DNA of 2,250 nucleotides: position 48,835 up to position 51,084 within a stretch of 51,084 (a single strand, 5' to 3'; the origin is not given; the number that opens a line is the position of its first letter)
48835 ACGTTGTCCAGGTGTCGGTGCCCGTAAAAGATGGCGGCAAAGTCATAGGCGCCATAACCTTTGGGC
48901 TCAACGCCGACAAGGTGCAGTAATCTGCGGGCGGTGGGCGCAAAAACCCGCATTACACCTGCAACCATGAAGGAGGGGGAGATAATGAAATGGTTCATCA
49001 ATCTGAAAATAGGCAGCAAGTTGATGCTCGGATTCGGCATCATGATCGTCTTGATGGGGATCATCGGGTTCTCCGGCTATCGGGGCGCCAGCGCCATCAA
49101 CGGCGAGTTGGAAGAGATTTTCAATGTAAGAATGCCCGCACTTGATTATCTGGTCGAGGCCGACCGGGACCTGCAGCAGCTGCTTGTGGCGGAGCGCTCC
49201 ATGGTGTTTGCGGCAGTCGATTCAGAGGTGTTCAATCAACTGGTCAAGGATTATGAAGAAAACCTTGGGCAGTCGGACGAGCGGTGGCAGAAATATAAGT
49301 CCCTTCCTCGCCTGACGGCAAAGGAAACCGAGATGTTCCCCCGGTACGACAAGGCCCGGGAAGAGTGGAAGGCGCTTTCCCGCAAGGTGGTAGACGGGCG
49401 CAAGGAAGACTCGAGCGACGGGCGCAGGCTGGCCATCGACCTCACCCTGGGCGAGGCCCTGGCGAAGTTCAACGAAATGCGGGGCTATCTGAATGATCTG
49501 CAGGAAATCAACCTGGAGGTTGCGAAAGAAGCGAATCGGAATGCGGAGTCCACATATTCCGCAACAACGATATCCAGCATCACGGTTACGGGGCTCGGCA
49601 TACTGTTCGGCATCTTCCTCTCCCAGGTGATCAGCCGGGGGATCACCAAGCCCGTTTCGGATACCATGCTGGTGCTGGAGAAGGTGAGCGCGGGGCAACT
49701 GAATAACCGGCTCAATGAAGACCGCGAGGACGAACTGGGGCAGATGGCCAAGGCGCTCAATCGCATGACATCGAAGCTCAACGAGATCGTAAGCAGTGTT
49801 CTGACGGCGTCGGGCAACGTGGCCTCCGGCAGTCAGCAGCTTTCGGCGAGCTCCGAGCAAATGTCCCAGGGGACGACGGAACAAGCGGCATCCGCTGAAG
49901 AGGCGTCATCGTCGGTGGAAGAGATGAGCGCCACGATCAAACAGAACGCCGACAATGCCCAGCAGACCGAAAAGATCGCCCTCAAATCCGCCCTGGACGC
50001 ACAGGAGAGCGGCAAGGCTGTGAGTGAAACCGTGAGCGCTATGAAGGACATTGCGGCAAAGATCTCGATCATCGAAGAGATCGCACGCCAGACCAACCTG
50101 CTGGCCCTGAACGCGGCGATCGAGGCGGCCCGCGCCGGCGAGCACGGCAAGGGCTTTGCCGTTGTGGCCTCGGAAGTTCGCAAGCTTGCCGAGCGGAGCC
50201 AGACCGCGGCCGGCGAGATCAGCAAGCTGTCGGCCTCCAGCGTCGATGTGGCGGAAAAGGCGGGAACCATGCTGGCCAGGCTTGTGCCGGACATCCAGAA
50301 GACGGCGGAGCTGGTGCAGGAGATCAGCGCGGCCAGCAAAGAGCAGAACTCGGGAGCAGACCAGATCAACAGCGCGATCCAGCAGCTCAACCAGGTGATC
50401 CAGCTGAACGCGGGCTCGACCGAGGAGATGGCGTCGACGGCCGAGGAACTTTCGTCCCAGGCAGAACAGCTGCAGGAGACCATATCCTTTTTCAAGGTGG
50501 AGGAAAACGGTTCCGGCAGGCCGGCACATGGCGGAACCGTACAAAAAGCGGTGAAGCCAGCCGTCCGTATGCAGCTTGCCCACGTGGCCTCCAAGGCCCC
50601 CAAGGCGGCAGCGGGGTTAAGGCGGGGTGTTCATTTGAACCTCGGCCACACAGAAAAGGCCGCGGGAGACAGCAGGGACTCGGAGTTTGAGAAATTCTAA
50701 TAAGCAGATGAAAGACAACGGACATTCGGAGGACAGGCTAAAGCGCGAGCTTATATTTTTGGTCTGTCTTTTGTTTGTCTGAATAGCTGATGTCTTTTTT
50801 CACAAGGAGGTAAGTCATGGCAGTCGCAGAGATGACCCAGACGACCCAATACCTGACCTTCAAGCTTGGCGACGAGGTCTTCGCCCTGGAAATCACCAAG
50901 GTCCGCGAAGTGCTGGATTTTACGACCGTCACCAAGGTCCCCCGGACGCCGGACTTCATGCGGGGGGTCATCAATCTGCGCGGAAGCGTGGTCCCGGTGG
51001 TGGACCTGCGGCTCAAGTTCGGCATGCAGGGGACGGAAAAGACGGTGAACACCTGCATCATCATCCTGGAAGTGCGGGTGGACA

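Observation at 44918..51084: Sigma-54-driven chemosensory operon whose first gene is a REC-HD-GYP regulator overlapping cheA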

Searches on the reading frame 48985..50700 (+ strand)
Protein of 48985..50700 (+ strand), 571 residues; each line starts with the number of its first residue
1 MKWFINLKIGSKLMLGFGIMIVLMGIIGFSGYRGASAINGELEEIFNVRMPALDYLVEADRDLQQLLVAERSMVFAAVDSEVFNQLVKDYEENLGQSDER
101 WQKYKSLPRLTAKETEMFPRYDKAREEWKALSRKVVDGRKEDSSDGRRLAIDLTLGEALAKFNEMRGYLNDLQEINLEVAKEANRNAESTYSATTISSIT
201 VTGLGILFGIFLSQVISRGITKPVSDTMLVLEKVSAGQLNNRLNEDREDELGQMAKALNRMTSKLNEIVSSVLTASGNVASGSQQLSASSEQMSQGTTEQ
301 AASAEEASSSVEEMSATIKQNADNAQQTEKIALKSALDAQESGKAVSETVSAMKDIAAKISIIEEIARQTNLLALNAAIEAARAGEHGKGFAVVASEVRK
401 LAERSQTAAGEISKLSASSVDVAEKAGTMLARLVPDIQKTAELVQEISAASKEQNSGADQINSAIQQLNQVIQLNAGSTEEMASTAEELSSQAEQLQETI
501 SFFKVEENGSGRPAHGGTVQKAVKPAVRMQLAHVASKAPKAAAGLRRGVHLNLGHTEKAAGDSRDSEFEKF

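Call 7: search_protein_families(library=pfam, proteins=[window:48985-50700:+], max_evalue=0.01)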
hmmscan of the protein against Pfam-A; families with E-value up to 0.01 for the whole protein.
window:48985-50700:+ (571 aa): 4 families
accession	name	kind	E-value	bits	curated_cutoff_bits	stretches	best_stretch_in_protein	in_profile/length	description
PF00015.26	MCPsignal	-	4.3e-36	124.8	34.6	1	331-471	3-171/172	Methyl-accepting chemotaxis protein (MCP) signalling domain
PF12729.13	4HB_MCP_1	-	1.7e-27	96.6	27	1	6-191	1-181/181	Four helix bundle sensory module for signal transduction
PF02203.21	TarH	-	1.4e-14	54.8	25.2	1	5-128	3-128/177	Tar ligand binding domain homologue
PF00672.30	HAMP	-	1.4e-10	41.7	25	1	216-266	2-52/53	HAMP domain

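Call 8: search_protein_families(library=ncbifam, proteins=[window:48985-50700:+], max_evalue=0.01)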
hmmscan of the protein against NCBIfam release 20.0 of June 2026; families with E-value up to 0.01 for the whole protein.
window:48985-50700:+ (571 aa): 19 families
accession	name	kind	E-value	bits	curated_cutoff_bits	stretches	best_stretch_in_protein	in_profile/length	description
NF047851.1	MCPCitTducer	equivalog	1.9e-64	218.7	900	1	82-528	85-539/553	methyl-accepting chemotaxis citrate transducer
NF041847.1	transduc_aer2_vibrio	equivalog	1.8e-63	215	1200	1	220-533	455-782/804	aerotaxis transducer Aer2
NF011615.0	PRK15041.1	equivalog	1.5e-62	212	947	1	84-533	88-544/554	methyl-accepting chemotaxis protein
NF011622.0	PRK15048.1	equivalog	1.3e-57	196.1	900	1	80-507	83-517/553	methyl-accepting chemotaxis protein II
NF007309.0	PRK09793.1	equivalog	7.1e-52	177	903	1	177-512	168-520/533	methyl-accepting chemotaxis protein IV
NF058645.1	MCPCtpMPsAe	equivalog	7.5e-40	137.2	900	3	340-414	372-446/558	methyl-accepting chemotaxis protein CtpM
NF050802.1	AspChtxCcaA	equivalog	2.1e-23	82.6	1300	2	274-412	511-628/700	aspartate chemotaxis receptor CcaA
NF033092.0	HK_WalK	equivalog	8.5e-10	37.8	725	1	189-269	167-250/594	cell wall metabolism sensor histidine kinase WalK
NF040691.1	MtrAB_MtrB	equivalog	4e-08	32.7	450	1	198-270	189-262/507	MtrAB system histidine kinase MtrB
NF007837.0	PRK10549.1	equivalog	2.5e-07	29.8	603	1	196-266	164-234/466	envelope stress sensor histidine kinase BaeS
NF011874.0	PRK15347.1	equivalog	5.5e-07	28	852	1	199-267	301-368/921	two component system sensor kinase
NF053592.1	HK_near_YfiR_like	equivalog_domain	2.5e-06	27.2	194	1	195-265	150-221/223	sensor histidine kinase, YfiR-like protein-associated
NF012163.2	BaeS_SmeS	equivalog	9.2e-06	24.8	500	1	198-267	166-235/457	sensor histidine kinase efflux regulator BaeS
NF038263.1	prot_phos_SiaA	equivalog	1.4e-05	23.8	700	1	200-303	315-414/658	biofilm regulation protein phosphatase SiaA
NF047496.1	HK_LIC11548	equivalog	0.00042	19.2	750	1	195-267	276-346/589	LIC_11548 family sensor histidine kinase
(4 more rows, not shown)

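Call 9: find_encoding_contigs(protein=window:48985-50700:+, flank=10000, max_places=6)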
Protein window:48985-50700:+ (571 aa): 4 contigs read that carry it; 4 places shown.
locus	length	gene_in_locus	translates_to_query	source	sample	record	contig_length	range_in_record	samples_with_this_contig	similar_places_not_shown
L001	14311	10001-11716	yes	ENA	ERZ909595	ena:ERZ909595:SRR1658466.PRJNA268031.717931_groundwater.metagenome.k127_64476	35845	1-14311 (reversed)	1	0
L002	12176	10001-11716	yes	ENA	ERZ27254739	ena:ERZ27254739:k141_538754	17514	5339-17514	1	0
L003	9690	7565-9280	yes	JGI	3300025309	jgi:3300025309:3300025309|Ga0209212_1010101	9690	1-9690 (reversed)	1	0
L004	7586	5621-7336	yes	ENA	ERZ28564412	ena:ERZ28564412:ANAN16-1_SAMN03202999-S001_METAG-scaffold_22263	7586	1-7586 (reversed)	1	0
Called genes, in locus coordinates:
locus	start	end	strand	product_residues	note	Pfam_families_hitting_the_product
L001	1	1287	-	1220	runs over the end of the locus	PF08448:PAS_4, PF13426:PAS_9, PF00989:PAS, PF08448:PAS_4, PF08447:PAS_3, PF00512:HisKA, PF02518:HATPase_c, PF00072:Response_reg, +5 more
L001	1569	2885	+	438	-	PF00072:Response_reg, PF00158:Sigma54_activat, PF14532:Sigma54_activ_2, PF07728:AAA_5 (weak), PF25601:AAA_lid_14, PF02954:HTH_8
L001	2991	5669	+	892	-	PF00989:PAS, PF08448:PAS_4, PF13188:PAS_8, PF13426:PAS_9, PF13188:PAS_8, PF13426:PAS_9, PF08448:PAS_4, PF00512:HisKA, +4 more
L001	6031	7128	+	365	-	PF00072:Response_reg, PF13487:HD_5, PF01966:HD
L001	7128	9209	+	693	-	PF01627:Hpt, PF02895:H-kinase_dim, PF02518:HATPase_c, PF01584:CheW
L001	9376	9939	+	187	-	PF02743:dCache_1, PF22673:MCP-like_PDC_1 (weak)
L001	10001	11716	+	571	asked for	PF02203:TarH, PF12729:4HB_MCP_1, PF00672:HAMP, PF00015:MCPsignal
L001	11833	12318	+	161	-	PF01584:CheW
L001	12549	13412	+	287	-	PF12974:Phosphonate-bd, PF09084:NMT1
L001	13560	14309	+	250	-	?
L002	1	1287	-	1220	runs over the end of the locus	PF08448:PAS_4, PF13426:PAS_9, PF00989:PAS, PF08448:PAS_4, PF08447:PAS_3, PF00512:HisKA, PF02518:HATPase_c, PF00072:Response_reg, +5 more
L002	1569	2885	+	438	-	PF00072:Response_reg, PF00158:Sigma54_activat, PF14532:Sigma54_activ_2, PF07728:AAA_5 (weak), PF25601:AAA_lid_14, PF02954:HTH_8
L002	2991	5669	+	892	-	PF00989:PAS, PF08448:PAS_4, PF13188:PAS_8, PF13426:PAS_9, PF13188:PAS_8, PF13426:PAS_9, PF08448:PAS_4, PF00512:HisKA, +4 more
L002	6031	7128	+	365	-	PF00072:Response_reg, PF13487:HD_5, PF01966:HD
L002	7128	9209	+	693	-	PF01627:Hpt, PF02895:H-kinase_dim, PF02518:HATPase_c, PF01584:CheW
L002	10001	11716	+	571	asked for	PF02203:TarH, PF12729:4HB_MCP_1, PF00672:HAMP, PF00015:MCPsignal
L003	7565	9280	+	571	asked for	PF02203:TarH, PF12729:4HB_MCP_1, PF00672:HAMP, PF00015:MCPsignal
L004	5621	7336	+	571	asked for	PF02203:TarH, PF12729:4HB_MCP_1, PF00672:HAMP, PF00015:MCPsignal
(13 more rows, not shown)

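Call 51: find_homologous_proteins(query=L001:12549-13412:+, max_evalue=1e-60)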
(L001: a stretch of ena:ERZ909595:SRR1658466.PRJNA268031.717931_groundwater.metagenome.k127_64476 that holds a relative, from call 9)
Query L001:12549-13412:+ (287 aa): 630 proteins with E <= 1e-60 among 5958 candidates; the best 120 are listed.
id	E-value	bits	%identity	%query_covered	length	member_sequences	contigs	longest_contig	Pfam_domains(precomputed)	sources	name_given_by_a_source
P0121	2.6e-179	612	100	100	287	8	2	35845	PF09084.17,PF12974.13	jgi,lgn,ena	-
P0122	8.7e-167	571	92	100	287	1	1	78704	PF09084.17,PF12974.13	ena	-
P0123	6.9e-163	558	90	100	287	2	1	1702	PF09084.17,PF12974.13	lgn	-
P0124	9.3e-162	555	88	100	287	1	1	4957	PF09084.17,PF12974.13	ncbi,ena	-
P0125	6.1e-161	552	90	99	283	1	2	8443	PF09084.17,PF12974.13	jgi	jgi:phosphate/phosphite/phosphonate ABC transporter binding protein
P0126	2.4e-159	547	86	100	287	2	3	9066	PF09084.17,PF12974.13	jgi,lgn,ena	-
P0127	2.8e-159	546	87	100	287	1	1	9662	PF09084.17,PF12974.13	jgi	jgi:phosphate/phosphite/phosphonate ABC transporter binding protein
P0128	3.1e-159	546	86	100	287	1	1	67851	PF09084.17,PF12974.13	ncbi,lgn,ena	-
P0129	1.5e-158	544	87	100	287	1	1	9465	PF09084.17,PF12974.13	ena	-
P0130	1.2e-157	541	86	100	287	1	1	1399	PF12727.13,PF09084.17,PF12974.13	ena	-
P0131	3.4e-155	533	84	100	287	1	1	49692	PF09084.17,PF12974.13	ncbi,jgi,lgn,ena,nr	ncbi:MAG: phosphate/phosphite/phosphonate ABC transporter substrate-binding protein [Nitrospirota ba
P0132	1.2e-150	518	84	99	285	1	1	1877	PF12727.13,PF09084.17,PF12974.13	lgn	-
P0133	2.5e-146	504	84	97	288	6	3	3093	PF09084.17,PF12974.13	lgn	-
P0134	2.7e-145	501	87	91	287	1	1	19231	PF09084.17,PF12974.13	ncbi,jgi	jgi:phosphonate transport system substrate-binding protein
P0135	2.7e-144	497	80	100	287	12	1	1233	PF12727.13,PF09084.17,PF12974.13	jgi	jgi:phosphonate transport system substrate-binding protein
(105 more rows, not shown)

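Call 52: find_encoding_contigs(protein=P0121, flank=10000, max_places=5)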
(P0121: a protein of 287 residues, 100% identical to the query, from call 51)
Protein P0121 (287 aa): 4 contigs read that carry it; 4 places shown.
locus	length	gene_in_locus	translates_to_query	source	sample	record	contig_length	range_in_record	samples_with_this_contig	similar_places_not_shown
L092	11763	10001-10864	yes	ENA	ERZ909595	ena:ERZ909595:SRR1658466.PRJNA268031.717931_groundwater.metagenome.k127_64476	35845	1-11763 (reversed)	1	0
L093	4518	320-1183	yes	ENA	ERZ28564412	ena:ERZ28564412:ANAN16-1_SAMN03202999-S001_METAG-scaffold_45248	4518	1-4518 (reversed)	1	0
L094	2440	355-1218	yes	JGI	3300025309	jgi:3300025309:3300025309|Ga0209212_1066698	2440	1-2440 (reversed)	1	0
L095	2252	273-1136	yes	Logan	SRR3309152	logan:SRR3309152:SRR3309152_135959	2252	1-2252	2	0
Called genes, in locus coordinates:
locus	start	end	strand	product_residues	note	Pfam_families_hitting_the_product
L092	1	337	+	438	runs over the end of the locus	PF00072:Response_reg, PF00158:Sigma54_activat, PF14532:Sigma54_activ_2, PF07728:AAA_5 (weak), PF25601:AAA_lid_14, PF02954:HTH_8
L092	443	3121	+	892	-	PF00989:PAS, PF08448:PAS_4, PF13188:PAS_8, PF13426:PAS_9, PF13188:PAS_8, PF13426:PAS_9, PF08448:PAS_4, PF00512:HisKA, +4 more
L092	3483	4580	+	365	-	PF00072:Response_reg, PF13487:HD_5, PF01966:HD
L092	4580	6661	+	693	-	PF01627:Hpt, PF02895:H-kinase_dim, PF02518:HATPase_c, PF01584:CheW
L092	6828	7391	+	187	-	PF02743:dCache_1, PF22673:MCP-like_PDC_1 (weak)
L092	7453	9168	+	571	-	PF02203:TarH, PF12729:4HB_MCP_1, PF00672:HAMP, PF00015:MCPsignal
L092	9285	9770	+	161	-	PF01584:CheW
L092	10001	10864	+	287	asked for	PF12974:Phosphonate-bd, PF09084:NMT1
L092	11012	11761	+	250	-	?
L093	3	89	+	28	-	?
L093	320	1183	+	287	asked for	PF12974:Phosphonate-bd, PF09084:NMT1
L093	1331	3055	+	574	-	PF00015:MCPsignal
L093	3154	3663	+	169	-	PF01584:CheW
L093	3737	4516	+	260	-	?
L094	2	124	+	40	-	?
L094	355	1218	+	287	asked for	PF12974:Phosphonate-bd, PF09084:NMT1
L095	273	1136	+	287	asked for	PF12974:Phosphonate-bd, PF09084:NMT1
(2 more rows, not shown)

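Call 53: find_encoding_contigs(protein=P0122, flank=10000, max_places=1)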
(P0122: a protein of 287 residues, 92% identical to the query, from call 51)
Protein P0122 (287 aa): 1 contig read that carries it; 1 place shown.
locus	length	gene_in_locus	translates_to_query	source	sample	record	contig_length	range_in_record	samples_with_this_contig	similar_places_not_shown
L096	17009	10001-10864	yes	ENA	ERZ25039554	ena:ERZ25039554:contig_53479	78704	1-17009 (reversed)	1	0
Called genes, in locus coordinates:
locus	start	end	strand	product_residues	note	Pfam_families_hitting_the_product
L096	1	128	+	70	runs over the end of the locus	-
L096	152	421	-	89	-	-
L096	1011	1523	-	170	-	-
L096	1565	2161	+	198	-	PF02518:HATPase_c (weak)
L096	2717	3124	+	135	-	PF00158:Sigma54_activat, PF01078:Mg_chelatase (faint), PF14532:Sigma54_activ_2, PF07728:AAA_5 (weak)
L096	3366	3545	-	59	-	-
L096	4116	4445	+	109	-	-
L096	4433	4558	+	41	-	-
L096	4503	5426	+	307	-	PF00989:PAS, PF08448:PAS_4, PF13188:PAS_8, PF13426:PAS_9, PF08447:PAS_3 (faint), PF13188:PAS_8, PF08448:PAS_4, PF13426:PAS_9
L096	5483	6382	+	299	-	PF00512:HisKA, PF02518:HATPase_c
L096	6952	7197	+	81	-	-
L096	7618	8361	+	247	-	PF01627:Hpt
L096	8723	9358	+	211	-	PF02518:HATPase_c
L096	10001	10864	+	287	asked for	PF12974:Phosphonate-bd, PF09084:NMT1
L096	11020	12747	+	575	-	PF00015:MCPsignal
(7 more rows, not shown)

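Call 91: search_protein_families(library=ncbifam, proteins=[L093:1331-3055:+, L093:320-1183:+], max_evalue=0.001)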
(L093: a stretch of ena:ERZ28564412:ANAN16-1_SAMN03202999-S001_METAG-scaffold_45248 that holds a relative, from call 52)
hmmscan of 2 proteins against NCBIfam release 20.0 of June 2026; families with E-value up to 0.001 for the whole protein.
L093:1331-3055:+ (574 aa): 7 families
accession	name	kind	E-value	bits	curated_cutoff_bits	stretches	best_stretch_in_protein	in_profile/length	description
NF041847.1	transduc_aer2_vibrio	equivalog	1e-56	192.6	1200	1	212-518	452-774/804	aerotaxis transducer Aer2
NF047851.1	MCPCitTducer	equivalog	3.1e-51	175.1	900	1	224-530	226-549/553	methyl-accepting chemotaxis citrate transducer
NF011622.0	PRK15048.1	equivalog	4.1e-50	171.4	900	1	227-527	228-546/553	methyl-accepting chemotaxis protein II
NF011615.0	PRK15041.1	equivalog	1.1e-49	169.5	947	1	211-516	221-535/554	methyl-accepting chemotaxis protein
NF007309.0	PRK09793.1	equivalog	1.6e-47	162.7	903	1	207-506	206-521/533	methyl-accepting chemotaxis protein IV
NF058645.1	MCPCtpMPsAe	equivalog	8e-24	84.3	900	1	133-407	192-446/558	methyl-accepting chemotaxis protein CtpM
NF050802.1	AspChtxCcaA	equivalog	2.2e-22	79.2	1300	1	256-493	503-691/700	aspartate chemotaxis receptor CcaA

L093:320-1183:+ (287 aa): 8 families
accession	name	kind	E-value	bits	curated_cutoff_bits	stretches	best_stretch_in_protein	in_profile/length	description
TIGR01098.1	3A0109s03R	subfamily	1.2e-44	152.7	112.05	1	5-247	5-253/253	phosphate/phosphite/phosphonate ABC transporter substrate-binding protein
TIGR03431.1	PhnD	equivalog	5.6e-41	140.8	261.1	1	1-283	1-285/288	phosphonate ABC transporter substrate-binding protein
TIGR04553.1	ABC_peri_selen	hypoth_equivalog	9.1e-29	100.6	250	1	33-285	4-263/266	putative selenate ABC transporter substrate-binding protein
NF040750.1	tetrathio_HK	equivalog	1.6e-12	46.7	750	1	31-251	7-243/555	tetrathionate respiration histidine kinase TtrS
NF049985.1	SBP_like_Rv1680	exception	1.8e-07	31.1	400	1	45-167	15-135/268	Rv1680 family SBP-like protein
TIGR01728.1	SsuA_fam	subfamily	1.9e-06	27.3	163.5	1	74-192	44-153/290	aliphatic sulfonate ABC transporter substrate-binding protein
TIGR02122.1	TRAP_TAXI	subfamily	2.1e-06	26.8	84.35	1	121-176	125-181/320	TAXI family TRAP transporter solute-binding subunit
NF008588.0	PRK11553.1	subfamily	0.00032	19.8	299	1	101-166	94-156/319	aliphatic sulfonate ABC transporter substrate-binding protein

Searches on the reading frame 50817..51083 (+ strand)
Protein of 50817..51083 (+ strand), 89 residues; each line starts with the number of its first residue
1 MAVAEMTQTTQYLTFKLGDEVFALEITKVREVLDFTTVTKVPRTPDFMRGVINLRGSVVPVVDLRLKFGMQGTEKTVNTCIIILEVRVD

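Call 7: search_protein_families(library=pfam, proteins=[window:50817-51083:+], max_evalue=0.01)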
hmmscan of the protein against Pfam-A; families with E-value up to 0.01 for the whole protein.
window:50817-51083:+ (89 aa): 1 family
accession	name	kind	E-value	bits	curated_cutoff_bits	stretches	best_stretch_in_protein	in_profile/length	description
PF01584.24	CheW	-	6.1e-27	94.4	23.5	1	11-86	1-76/138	CheW-like domain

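Call 8: search_protein_families(library=ncbifam, proteins=[window:50817-51083:+], max_evalue=0.01)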
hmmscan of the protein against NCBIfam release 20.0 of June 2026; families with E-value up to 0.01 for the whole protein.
window:50817-51083:+ (89 aa): 1 family
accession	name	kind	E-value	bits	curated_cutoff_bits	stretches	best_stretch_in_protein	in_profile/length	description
NF007903.0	PRK10612.1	equivalog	1.9e-21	76.5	260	1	4-86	11-93/167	chemotaxis protein CheW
